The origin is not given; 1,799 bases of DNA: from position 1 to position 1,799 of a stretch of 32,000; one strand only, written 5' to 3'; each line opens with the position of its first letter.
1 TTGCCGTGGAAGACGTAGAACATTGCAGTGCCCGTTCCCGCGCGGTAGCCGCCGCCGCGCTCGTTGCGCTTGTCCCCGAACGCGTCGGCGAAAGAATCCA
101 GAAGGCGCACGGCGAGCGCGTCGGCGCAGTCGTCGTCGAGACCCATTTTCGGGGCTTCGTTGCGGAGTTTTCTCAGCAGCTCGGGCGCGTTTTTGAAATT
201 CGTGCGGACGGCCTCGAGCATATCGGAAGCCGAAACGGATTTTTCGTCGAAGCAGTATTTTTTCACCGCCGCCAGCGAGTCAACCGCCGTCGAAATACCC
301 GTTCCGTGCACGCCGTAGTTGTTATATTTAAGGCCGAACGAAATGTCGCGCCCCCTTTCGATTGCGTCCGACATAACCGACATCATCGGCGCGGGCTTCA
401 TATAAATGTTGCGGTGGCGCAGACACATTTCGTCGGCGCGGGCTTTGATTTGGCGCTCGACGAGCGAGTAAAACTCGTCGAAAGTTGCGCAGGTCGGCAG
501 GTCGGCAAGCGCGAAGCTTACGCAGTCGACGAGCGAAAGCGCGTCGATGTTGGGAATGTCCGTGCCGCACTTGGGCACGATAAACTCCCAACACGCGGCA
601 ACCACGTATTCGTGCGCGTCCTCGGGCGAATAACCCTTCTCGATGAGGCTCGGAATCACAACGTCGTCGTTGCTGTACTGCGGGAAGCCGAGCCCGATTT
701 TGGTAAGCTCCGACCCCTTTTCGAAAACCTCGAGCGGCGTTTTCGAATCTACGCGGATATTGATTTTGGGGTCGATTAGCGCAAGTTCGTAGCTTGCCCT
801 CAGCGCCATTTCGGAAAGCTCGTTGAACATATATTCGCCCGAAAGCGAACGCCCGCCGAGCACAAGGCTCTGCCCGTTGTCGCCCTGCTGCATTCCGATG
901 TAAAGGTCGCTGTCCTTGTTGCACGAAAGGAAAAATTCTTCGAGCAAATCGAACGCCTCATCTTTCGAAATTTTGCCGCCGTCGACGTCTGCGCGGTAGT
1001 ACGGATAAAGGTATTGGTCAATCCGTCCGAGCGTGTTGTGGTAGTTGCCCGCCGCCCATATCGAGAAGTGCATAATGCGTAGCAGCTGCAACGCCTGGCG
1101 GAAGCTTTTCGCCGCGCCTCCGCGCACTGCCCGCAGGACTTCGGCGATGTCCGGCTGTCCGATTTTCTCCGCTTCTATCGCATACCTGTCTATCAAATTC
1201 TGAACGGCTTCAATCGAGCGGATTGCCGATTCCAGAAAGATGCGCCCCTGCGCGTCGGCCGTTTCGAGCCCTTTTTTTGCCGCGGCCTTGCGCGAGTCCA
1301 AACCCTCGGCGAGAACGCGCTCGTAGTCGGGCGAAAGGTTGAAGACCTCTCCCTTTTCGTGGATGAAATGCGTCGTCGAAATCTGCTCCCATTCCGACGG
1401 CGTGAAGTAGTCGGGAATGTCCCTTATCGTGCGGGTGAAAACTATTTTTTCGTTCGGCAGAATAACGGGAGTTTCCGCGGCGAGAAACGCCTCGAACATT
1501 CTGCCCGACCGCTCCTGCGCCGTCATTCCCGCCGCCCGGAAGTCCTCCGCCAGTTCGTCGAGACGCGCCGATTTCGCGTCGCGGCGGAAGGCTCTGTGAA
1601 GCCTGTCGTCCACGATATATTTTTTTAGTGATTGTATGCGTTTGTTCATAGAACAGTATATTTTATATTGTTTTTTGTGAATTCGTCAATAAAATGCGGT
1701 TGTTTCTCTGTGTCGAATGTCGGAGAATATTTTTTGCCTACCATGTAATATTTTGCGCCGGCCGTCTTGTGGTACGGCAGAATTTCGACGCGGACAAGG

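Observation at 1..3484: galM - short activase - glycyl radical enzyme operon: a GRE hidden from the ORF track, in an uncharacterised context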

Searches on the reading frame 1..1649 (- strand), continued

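Call 25: search_solved_structures(query=P0001, max_evalue=1e-60, show_alignments=5)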
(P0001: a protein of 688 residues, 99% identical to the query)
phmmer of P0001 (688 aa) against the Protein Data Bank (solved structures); distinct sequences matched with E-value up to 1e-60: 18.
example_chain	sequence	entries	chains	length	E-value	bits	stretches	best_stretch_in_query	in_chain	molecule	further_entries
1r8w_A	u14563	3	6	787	5.2e-78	266.2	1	102-686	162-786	glycerol dehydratase | B12-independent glycerol dehydratase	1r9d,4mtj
8yjo_A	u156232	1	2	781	1.4e-68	235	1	104-685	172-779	Probable dehydratase PflD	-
6vxc_A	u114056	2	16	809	2.4e-67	230.9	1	144-684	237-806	Trans-4-hydroxy-L-proline dehydratase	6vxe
8id0_A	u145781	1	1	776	6.1e-67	229.6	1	178-686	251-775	formate C-acetyltransferase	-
5i2a_A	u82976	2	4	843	2.4e-65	224.3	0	102-486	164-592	Diol-dehydratase | Diol dehydratase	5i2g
9f3w_A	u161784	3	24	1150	2.1e-63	217.9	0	127-684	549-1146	Choline trimethylamine-lyase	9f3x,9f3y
6xs4_A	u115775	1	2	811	2.4e-62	214.4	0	424-686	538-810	Formate C-acetyltransferase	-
8id7_A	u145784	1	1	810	2.6e-62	214.3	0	424-686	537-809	Probable dehydratase YbiW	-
8yjn_A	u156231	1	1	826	2.9e-62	214.2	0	424-686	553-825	Probable dehydratase YbiW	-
2f3o_A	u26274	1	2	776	5.5e-62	213.2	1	167-683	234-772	pyruvate formate-lyase 2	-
9ht9_A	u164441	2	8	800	1.1e-61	212.3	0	381-683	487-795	Choline trimethylamine-lyase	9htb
9r0v_A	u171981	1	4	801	1.1e-61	212.3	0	381-683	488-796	Choline trimethylamine-lyase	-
5fay_A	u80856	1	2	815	1.1e-61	212.2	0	381-683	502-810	Choline trimethylamine-lyase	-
5faw_A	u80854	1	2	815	1.1e-61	212.2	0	381-683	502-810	Choline trimethylamine-lyase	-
6vue_A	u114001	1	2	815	1.2e-61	212.2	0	381-683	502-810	Choline trimethylamine-lyase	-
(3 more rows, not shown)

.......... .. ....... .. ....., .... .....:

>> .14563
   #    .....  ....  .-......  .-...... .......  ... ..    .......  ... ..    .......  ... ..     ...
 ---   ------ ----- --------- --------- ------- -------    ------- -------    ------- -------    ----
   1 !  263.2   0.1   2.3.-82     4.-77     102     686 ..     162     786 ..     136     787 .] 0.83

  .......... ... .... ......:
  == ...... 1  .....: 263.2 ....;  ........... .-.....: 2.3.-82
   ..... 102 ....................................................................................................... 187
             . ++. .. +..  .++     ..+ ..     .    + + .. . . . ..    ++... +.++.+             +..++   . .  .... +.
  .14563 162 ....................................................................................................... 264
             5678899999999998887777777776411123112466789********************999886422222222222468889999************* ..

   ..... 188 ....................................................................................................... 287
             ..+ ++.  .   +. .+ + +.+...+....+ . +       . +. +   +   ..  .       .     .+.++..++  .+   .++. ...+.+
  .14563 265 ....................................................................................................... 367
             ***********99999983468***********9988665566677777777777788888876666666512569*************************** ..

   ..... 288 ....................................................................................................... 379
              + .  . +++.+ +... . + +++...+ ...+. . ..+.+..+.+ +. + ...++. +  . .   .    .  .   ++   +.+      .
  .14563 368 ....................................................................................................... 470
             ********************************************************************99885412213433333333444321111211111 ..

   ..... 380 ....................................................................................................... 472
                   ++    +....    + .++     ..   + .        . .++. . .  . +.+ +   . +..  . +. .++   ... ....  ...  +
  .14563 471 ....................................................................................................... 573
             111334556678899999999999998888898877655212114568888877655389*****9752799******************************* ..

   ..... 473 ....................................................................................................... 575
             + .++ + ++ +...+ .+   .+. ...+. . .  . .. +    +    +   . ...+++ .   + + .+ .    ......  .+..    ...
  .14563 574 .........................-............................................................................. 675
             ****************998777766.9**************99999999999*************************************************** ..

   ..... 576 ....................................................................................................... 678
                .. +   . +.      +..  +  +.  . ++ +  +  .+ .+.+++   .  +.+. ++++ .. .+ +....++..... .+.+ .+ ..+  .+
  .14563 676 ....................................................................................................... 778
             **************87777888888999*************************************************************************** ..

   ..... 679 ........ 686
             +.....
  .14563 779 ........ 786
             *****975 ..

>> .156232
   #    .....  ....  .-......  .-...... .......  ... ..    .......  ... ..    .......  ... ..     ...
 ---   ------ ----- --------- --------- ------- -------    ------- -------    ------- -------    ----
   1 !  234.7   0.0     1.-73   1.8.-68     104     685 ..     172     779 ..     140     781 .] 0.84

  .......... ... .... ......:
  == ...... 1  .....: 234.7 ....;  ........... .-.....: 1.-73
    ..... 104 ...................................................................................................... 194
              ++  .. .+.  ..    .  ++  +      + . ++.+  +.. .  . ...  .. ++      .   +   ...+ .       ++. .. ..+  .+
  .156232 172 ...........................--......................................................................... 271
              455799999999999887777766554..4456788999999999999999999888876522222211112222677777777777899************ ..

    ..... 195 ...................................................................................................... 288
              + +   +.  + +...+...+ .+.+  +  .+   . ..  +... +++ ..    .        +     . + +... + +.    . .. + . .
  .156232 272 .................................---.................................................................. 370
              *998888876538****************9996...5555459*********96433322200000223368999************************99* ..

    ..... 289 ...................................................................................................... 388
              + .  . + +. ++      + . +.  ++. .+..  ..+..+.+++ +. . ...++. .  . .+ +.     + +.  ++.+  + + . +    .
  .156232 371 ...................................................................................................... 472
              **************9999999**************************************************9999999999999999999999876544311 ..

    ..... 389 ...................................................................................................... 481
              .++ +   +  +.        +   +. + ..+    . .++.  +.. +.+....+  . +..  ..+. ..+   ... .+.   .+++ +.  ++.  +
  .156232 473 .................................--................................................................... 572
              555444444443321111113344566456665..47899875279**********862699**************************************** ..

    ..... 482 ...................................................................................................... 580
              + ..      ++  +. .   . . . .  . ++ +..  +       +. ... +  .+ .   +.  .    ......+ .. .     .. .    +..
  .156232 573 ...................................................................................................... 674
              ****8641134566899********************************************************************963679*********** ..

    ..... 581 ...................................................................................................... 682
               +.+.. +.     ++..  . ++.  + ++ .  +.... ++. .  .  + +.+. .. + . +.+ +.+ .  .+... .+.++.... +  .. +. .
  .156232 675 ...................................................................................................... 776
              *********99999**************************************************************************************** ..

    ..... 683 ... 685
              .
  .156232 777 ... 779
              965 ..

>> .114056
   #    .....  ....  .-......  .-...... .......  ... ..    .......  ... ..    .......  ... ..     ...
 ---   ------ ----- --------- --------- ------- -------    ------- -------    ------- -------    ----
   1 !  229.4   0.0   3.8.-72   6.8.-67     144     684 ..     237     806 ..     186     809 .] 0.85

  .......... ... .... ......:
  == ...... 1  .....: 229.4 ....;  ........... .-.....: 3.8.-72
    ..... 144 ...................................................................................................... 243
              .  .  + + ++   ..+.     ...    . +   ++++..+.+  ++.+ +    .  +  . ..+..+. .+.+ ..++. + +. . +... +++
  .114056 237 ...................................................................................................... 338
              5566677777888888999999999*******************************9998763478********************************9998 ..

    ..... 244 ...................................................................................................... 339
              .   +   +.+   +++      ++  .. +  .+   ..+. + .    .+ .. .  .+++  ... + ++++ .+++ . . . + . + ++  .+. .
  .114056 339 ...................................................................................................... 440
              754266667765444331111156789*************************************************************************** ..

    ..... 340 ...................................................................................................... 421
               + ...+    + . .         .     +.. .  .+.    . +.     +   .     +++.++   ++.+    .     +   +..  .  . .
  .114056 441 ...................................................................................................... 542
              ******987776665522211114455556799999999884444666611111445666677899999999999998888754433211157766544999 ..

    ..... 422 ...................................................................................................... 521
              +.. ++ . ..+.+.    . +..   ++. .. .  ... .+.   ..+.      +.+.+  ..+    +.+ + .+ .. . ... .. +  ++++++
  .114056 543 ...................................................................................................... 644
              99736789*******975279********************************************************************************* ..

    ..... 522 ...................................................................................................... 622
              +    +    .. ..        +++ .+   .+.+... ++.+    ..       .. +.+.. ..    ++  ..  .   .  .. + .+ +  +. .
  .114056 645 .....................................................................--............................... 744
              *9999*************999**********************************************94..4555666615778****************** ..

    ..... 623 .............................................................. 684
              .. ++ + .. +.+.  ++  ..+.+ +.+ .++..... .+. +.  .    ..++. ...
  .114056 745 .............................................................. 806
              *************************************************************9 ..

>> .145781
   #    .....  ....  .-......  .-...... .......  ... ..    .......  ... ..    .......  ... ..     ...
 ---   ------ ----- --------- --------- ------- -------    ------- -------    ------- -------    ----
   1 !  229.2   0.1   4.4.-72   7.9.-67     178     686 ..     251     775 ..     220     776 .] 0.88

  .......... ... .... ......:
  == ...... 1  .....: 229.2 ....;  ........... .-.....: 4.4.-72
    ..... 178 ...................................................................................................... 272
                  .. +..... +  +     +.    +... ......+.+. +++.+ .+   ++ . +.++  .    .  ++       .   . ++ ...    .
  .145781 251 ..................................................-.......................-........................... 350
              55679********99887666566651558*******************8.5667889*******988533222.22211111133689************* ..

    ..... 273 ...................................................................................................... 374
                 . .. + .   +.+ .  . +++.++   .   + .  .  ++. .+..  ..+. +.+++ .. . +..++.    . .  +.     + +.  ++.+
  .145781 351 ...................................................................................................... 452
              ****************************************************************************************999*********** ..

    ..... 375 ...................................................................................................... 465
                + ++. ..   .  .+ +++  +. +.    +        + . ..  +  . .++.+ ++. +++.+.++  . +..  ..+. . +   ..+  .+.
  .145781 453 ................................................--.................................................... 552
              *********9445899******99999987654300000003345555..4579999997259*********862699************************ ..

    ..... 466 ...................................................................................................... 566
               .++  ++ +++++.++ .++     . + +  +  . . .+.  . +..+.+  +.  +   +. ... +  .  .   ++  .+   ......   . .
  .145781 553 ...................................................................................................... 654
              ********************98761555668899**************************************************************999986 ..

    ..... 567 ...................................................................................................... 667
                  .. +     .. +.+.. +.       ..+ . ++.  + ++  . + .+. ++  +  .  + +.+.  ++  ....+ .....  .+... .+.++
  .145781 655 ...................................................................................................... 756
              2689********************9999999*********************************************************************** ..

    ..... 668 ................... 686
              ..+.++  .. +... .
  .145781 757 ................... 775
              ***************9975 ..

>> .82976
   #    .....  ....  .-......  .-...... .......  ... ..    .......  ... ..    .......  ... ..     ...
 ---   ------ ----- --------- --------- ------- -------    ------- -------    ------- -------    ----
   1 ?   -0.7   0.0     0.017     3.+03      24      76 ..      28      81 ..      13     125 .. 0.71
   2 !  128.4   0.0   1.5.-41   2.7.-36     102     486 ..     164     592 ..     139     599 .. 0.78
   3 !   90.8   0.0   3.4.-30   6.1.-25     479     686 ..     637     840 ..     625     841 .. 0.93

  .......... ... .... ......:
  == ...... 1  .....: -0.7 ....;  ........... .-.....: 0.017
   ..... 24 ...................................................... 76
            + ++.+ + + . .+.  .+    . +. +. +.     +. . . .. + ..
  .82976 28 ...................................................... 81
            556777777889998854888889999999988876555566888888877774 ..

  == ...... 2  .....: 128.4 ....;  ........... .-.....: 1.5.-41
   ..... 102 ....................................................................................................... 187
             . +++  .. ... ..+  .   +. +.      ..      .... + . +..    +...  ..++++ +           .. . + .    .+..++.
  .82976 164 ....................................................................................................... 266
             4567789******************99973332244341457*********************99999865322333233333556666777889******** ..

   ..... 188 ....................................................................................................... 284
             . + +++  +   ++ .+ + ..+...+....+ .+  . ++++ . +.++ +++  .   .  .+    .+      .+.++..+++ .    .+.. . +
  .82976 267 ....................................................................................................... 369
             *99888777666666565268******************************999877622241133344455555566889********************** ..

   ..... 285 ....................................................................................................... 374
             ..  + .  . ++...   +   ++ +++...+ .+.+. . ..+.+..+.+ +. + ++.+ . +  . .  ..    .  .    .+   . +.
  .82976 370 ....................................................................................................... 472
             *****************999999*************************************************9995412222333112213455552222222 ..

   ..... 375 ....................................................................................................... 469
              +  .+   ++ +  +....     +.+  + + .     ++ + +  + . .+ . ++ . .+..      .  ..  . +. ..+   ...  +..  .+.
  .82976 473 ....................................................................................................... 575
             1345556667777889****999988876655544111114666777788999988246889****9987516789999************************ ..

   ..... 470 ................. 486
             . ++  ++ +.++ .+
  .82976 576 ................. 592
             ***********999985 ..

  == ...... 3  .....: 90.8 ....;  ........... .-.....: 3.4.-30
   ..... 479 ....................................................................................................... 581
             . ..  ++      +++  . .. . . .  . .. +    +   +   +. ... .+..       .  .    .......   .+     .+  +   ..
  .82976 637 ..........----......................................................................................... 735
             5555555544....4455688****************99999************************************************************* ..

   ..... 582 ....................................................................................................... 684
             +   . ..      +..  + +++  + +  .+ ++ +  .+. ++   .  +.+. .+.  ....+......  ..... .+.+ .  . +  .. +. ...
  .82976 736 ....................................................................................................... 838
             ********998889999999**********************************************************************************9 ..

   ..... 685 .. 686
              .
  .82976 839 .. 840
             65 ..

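Call 26: search_protein_families(library=ncbifam, proteins=[P0001, L009:12565-14640:+], max_evalue=0.00001)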
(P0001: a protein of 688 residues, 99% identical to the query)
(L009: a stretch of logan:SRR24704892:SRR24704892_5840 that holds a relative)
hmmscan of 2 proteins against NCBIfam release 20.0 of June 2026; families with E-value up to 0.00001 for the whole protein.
P0001 (688 aa): 12 families
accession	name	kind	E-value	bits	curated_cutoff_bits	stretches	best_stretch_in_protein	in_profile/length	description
TIGR01774.1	PFL2-3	subfamily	4.2e-98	329.5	678.2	1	108-686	161-785/786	formate C-acetyltransferase/glycerol dehydratase family glycyl radical enzyme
NF043068.1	glycl_HYPD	equivalog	2.7e-85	287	1100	2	414-685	508-782/784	trans-4-hydroxy-L-proline dehydratase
NF007437.0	PRK09983.1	equivalog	3.6e-81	273.4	1109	1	105-686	157-764/765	formate C-acetyltransferase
NF048011.1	SfplDhtHpsGDes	equivalog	3.8e-76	257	1000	1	107-685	188-819/821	(2S)-3-sulfopropanediol dehydratase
NF048009.1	SfplDhtHpfGKleb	equivalog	3.8e-76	256.8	1000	1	102-685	182-822/824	(2S)-3-sulfopropanediol dehydratase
TIGR04394.1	choline_CutC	equivalog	1.9e-67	228.4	1050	2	380-684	475-785/789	choline trimethylamine-lyase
NF033718.1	indole_decarb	equivalog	5.1e-59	200.3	1100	2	495-685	676-866/868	indoleacetate decarboxylase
NF033715.1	glycyl_HPDL_Lrg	equivalog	9e-50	169.4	1150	2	157-353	301-507/901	4-hydroxyphenylacetate decarboxylase large subunit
TIGR01255.1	pyr_form_ly_1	equivalog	1.8e-20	73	994.2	1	450-683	512-739/744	formate C-acetyltransferase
NF038360.1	rad_fix_GrcA3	exception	7.9e-17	61.1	158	1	612-683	2-73/78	autonomous glycyl radical cofactor GrcA3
NF008341.1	PRK11127.1-1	equivalog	3.9e-09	36.4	145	1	634-683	26-75/80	autonomous glycyl radical cofactor GrcA2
TIGR04365.1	spare_glycyl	equivalog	5.1e-08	33.2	170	1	628-683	66-121/126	autonomous glycyl radical cofactor GrcA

L009:12565-14640:+ (691 aa): 1 family
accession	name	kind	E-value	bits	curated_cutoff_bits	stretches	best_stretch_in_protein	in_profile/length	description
NF049879.1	AcerHdlse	equivalog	5.4e-102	342.3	950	2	313-664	241-607/657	aceric acid hydrolase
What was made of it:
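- On PFL2 / glycerol-dehydratase-type C-x-E eliminases and isomerases: 329.5 bits against a cut-off of 678.2 for full-length P0001 (call 26).
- On YbiW/PflD anhydrohexitol-6-phosphate lyases: NF007437 at 273 bits against a cut-off of 1109 (call 26).
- It fails all equivalog cut-offs (call 26). Scores against all dehydratase models are far below cut-off (call 26). It scores 73 bits against a cut-off of 994 for TIGR01255 (call 26).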

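Call 27: search_protein_representatives(protein=P0001)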
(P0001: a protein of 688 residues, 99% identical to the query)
Query: 688 residues. Proteins with E-value up to 0.001 (for the whole library): 6830; up to 1e-10: 3763; up to 1e-30: 1792. The best 150 are listed.
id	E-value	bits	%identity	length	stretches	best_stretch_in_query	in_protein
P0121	2.5e-270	915.0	60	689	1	1-686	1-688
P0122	9.7e-216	734.6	52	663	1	7-686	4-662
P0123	1.7e-205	700.7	51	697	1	3-686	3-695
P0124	8.3e-202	688.5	59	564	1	1-543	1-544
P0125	1.6e-200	684.3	48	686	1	2-685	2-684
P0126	9.1e-195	665.3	47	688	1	1-687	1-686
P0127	4.0e-193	659.8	46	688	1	2-687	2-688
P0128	1.6e-190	651.3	48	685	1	48-685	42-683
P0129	4.0e-188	643.3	46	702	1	1-687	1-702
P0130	1.5e-184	631.5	46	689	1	1-686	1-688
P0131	3.0e-182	623.9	45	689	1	4-685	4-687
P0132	2.3e-172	591.2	54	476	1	214-685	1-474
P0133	1.8e-169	581.7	48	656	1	45-687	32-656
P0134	4.8e-163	560.4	48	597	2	357-686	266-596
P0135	8.1e-163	559.7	53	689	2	3-451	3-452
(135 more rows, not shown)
